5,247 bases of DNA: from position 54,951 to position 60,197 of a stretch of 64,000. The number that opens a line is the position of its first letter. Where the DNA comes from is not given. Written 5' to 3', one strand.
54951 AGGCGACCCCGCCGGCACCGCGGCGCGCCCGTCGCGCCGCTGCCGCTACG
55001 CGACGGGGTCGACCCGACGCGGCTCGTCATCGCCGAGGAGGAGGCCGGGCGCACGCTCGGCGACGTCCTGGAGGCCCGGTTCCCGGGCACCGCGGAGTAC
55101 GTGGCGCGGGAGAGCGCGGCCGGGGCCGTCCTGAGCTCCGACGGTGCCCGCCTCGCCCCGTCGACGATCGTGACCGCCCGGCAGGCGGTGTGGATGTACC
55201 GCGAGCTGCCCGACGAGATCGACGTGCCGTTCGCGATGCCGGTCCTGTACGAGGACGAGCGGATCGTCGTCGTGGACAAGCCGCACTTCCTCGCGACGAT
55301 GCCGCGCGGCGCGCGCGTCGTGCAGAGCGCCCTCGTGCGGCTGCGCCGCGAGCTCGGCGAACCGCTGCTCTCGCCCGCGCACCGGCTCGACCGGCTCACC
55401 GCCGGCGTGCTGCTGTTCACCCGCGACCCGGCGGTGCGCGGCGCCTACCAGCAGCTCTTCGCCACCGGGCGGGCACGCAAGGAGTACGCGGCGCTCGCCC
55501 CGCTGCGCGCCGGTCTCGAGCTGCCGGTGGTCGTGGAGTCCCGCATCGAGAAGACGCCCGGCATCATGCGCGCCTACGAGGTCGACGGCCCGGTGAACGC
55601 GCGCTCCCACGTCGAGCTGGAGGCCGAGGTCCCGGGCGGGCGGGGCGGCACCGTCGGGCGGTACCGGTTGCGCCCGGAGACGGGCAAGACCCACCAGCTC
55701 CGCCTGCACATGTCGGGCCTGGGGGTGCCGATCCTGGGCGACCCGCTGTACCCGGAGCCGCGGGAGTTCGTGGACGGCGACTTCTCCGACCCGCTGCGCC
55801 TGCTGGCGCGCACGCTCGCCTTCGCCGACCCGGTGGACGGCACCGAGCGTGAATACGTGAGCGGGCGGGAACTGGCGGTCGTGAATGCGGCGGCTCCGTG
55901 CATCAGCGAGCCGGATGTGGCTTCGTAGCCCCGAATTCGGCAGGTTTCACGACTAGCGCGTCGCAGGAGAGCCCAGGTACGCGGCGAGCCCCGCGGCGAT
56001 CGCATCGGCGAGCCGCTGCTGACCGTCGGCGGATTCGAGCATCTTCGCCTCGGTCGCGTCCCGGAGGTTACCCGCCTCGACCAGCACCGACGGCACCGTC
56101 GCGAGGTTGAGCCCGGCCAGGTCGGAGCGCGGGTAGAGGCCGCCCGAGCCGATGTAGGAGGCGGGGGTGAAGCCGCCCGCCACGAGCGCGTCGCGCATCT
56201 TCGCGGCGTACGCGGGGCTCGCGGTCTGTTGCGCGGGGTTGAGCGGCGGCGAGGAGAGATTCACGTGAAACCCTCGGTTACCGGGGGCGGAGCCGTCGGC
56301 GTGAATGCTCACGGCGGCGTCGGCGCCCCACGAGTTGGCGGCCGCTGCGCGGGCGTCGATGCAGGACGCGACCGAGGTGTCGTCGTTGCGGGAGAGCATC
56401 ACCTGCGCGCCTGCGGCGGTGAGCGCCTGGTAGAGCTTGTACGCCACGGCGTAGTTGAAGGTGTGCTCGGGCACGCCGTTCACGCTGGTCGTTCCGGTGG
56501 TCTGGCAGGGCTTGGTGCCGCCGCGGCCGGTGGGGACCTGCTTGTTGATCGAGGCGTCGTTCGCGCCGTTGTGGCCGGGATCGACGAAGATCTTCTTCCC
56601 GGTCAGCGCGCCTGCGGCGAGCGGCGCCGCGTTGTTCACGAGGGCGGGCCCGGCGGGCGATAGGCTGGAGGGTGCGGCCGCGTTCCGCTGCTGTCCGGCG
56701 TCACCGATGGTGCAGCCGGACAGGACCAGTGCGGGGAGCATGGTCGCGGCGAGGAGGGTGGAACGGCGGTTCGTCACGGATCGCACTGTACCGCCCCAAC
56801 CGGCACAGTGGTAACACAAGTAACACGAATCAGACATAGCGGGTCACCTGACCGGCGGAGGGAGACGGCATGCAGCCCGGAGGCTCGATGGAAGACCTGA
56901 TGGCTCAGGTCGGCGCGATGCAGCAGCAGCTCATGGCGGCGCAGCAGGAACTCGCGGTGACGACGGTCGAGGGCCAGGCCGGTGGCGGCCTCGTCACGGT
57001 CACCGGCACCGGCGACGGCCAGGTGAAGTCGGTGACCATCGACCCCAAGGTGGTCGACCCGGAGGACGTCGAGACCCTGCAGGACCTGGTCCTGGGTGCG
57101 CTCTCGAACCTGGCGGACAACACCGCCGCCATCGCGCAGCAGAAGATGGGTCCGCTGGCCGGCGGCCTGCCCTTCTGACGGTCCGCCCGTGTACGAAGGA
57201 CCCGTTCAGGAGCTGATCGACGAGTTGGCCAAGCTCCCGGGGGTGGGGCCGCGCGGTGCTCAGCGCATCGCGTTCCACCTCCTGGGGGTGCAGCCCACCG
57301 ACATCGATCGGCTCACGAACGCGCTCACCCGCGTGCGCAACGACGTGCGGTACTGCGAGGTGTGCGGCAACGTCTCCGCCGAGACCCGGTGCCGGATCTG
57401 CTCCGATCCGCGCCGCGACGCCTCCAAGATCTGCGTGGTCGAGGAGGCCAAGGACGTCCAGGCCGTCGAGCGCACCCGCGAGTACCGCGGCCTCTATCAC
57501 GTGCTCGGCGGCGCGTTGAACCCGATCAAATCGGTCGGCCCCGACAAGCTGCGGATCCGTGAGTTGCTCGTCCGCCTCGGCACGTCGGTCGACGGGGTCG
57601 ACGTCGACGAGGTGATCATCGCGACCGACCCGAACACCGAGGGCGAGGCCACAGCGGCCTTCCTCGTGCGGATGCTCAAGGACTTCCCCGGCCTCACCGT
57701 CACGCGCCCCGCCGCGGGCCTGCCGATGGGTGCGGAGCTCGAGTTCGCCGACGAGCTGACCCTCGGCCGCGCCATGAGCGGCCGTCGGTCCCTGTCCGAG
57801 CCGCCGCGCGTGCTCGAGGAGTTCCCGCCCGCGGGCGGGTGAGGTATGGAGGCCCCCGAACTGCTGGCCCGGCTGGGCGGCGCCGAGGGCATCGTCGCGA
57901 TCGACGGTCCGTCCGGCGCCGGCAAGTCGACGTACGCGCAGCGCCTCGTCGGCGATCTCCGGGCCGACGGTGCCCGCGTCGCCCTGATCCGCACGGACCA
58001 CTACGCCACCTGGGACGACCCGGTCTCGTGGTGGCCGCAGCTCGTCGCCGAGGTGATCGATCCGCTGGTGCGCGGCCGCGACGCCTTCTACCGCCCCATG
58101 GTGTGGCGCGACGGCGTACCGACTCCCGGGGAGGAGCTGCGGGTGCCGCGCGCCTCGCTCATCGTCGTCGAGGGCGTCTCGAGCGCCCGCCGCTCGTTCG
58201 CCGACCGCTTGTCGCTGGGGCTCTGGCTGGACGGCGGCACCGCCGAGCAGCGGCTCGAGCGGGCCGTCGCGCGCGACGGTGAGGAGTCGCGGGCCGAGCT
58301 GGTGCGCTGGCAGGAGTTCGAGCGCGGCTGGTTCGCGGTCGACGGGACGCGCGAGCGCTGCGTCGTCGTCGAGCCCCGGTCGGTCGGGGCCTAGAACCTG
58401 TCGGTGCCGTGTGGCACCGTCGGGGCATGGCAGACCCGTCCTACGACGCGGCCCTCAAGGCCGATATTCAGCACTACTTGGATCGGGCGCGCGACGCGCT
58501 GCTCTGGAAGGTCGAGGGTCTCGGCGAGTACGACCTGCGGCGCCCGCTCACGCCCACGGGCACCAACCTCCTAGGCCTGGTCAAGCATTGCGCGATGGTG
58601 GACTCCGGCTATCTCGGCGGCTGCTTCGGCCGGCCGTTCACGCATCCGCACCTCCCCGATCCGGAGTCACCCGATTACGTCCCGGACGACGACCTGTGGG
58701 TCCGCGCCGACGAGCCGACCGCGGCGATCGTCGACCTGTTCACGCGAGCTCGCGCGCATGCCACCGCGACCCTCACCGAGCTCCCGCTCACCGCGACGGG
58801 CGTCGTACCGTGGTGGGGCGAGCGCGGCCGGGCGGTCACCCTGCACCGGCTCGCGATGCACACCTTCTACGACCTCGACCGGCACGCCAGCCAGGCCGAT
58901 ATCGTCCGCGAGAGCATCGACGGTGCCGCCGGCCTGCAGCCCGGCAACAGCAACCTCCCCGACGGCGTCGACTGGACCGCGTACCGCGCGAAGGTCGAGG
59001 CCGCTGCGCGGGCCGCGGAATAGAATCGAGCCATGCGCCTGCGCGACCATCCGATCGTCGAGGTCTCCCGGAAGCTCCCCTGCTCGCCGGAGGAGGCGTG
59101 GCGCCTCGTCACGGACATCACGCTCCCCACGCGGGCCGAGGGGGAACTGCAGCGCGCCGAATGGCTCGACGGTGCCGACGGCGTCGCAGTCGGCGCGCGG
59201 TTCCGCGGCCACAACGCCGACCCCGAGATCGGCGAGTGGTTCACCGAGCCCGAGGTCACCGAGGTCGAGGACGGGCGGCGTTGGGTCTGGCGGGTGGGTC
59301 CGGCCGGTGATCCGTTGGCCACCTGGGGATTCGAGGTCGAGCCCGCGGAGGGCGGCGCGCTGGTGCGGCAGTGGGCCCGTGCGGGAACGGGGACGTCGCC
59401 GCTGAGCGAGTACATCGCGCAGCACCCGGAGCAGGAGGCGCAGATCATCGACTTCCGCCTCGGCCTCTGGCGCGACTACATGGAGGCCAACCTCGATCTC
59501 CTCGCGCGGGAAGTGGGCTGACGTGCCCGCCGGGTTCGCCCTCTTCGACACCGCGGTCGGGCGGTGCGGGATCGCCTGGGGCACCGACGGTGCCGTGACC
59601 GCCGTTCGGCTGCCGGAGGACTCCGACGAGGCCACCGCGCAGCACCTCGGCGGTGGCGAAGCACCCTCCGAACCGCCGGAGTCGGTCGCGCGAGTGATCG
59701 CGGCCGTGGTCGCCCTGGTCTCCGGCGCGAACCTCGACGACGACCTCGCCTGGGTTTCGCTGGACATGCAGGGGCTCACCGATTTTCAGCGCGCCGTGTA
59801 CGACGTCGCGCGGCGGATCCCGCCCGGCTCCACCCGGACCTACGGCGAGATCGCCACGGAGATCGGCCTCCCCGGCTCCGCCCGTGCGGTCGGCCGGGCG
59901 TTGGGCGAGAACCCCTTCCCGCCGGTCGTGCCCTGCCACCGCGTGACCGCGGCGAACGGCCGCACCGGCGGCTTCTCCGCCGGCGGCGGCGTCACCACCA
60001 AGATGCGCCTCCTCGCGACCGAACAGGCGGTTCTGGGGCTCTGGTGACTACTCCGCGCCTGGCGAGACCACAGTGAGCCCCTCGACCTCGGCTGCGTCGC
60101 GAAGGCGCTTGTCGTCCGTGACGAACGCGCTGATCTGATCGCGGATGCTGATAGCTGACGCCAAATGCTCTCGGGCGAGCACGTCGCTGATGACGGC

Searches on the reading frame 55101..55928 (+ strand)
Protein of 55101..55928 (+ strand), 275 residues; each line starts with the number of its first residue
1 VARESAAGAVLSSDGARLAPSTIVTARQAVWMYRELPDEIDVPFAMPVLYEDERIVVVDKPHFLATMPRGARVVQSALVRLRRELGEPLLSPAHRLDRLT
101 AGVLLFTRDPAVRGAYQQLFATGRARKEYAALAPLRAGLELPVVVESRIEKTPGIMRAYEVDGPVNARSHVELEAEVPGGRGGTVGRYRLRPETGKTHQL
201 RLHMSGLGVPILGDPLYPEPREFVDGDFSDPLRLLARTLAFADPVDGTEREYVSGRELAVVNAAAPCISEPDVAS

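Call 33: search_protein_families(library=pfam, proteins=[window:55101-55928:+], max_evalue=0.001)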
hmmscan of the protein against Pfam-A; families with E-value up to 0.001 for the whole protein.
window:55101-55928:+ (275 aa): 1 family
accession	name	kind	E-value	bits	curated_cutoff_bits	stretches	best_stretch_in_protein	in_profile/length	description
PF00849.27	PseudoU_synth_2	-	9.3e-21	75.1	26.8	1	55-205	2-151/152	RNA pseudouridylate synthase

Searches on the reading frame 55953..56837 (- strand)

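Call 33: search_protein_families(library=pfam, proteins=[window:55953-56837:-], max_evalue=0.001)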
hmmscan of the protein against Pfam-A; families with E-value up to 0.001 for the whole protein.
window:55953-56837:- (294 aa): 1 family
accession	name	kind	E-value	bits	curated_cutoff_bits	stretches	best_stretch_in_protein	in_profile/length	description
PF01520.23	Amidase_3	-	2.1e-32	113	27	1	83-285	1-173/174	N-acetylmuramoyl-L-alanine amidase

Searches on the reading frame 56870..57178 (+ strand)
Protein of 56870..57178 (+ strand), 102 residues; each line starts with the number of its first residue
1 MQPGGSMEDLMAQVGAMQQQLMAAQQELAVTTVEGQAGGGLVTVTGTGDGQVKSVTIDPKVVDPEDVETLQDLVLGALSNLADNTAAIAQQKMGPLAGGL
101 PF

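Call 75: search_protein_families(library=pfam, proteins=[window:56870-57178:+], max_evalue=0.001)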
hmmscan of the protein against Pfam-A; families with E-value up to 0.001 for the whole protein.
window:56870-57178:+ (102 aa): 1 family
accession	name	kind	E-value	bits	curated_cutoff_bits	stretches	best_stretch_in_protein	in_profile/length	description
PF02575.21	YbaB_DNA_bd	-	3.3e-29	101.4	25.5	1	11-100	1-90/91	YbaB/EbfC DNA-binding family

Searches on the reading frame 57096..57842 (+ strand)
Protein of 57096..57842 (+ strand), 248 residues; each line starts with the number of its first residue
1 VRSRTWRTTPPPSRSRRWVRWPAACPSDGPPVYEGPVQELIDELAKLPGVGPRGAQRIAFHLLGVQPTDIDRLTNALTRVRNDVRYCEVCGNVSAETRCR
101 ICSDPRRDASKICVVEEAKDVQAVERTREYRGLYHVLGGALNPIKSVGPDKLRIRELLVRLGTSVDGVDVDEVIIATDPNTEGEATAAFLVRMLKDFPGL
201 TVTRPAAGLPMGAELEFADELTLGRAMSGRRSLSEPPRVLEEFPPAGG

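Call 75: search_protein_families(library=pfam, proteins=[window:57096-57842:+], max_evalue=0.001)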
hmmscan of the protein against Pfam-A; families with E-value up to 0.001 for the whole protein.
window:57096-57842:+ (248 aa): 5 families
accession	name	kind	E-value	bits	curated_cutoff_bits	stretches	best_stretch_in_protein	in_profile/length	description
PF13662.12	Toprim_4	-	1.2e-22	80.3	25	1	110-204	1-83/85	Toprim domain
PF21176.3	RecR_HhH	-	9.7e-16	57.8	27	1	37-79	1-43/45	RecR, helix-hairpin-helix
PF01751.28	Toprim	-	7.8e-13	48.9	23.1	1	111-195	1-81/96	Toprim domain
PF21175.2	RecR_C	-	9.5e-12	44.5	22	1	208-231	1-24/24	RecR, C-terminal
PF02132.21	RecR_ZnF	-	1.2e-07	31.8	22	1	84-104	1-21/21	RecR, Cys4-zinc finger domain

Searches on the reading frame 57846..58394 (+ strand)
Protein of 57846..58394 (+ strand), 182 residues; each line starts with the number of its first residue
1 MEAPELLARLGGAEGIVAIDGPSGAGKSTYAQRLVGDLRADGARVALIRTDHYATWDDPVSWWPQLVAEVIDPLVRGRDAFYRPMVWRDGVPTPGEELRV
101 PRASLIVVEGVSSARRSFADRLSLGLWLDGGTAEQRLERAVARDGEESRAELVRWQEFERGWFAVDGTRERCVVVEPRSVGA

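Call 75: search_protein_families(library=pfam, proteins=[window:57846-58394:+], max_evalue=0.001)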
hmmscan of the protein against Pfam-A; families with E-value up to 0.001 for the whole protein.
window:57846-58394:+ (182 aa): 5 families
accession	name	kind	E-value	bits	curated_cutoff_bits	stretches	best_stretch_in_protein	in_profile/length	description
PF03308.22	MeaB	-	0.00014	21.4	23.1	1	11-51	30-70/273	Methylmalonyl Co-A mutase-associated GTPase MeaB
PF03205.20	MobB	-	0.00029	21.2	26.6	1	16-53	1-38/133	Molybdopterin guanine dinucleotide synthesis protein B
PF13401.12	AAA_22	-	0.00037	21.2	27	1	14-58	5-49/130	AAA domain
PF13191.12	AAA_16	-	0.00038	21.4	32.6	0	11-58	21-64/167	AAA ATPase domain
PF13671.12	AAA_33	-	0.0006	20.6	27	0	19-52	4-32/143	AAA domain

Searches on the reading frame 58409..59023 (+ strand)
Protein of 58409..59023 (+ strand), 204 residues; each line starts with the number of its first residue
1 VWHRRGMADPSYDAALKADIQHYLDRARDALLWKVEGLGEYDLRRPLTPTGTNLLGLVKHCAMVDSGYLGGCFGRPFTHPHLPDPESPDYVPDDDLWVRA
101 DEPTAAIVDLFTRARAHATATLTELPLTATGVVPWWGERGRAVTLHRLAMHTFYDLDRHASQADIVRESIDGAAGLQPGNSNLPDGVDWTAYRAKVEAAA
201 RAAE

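Call 75: search_protein_families(library=pfam, proteins=[window:58409-59023:+], max_evalue=0.001)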
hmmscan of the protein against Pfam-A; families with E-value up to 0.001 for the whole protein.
window:58409-59023:+ (204 aa): 2 families
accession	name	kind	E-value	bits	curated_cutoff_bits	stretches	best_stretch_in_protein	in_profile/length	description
PF04978.18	MST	-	5.3e-36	124.7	27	1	20-172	2-149/149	Mycothiol-S-transferase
PF12867.12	DinB_2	-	2.7e-09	38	24.8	1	24-163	2-128/128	DinB superfamily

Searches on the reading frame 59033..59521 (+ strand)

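Call 75: search_protein_families(library=pfam, proteins=[window:59033-59521:+], max_evalue=0.001)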
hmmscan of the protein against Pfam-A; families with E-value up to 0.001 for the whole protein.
window:59033-59521:+ (162 aa): 2 families
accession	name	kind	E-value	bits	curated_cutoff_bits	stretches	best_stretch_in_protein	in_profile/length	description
PF10604.15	Polyketide_cyc2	-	1.1e-11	45.6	27.4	1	9-116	4-106/142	Polyketide cyclase / dehydrase and lipid transport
PF03364.25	Polyketide_cyc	-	0.0004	21.1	23.4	1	16-109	2-104/126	Polyketide cyclase / dehydrase and lipid transport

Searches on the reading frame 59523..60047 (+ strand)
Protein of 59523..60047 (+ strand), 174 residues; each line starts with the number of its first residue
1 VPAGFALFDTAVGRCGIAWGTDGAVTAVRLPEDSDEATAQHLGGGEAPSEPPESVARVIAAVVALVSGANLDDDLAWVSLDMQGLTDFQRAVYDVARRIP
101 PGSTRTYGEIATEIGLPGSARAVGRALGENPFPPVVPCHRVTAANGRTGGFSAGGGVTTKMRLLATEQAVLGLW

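Call 75: search_protein_families(library=pfam, proteins=[window:59523-60047:+], max_evalue=0.001)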
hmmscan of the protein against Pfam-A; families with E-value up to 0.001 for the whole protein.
window:59523-60047:+ (174 aa): 1 family
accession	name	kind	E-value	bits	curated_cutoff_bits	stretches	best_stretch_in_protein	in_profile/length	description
PF01035.26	DNA_binding_1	-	6e-31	106.6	27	1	87-168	1-80/81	6-O-methylguanine DNA methyltransferase, DNA binding domain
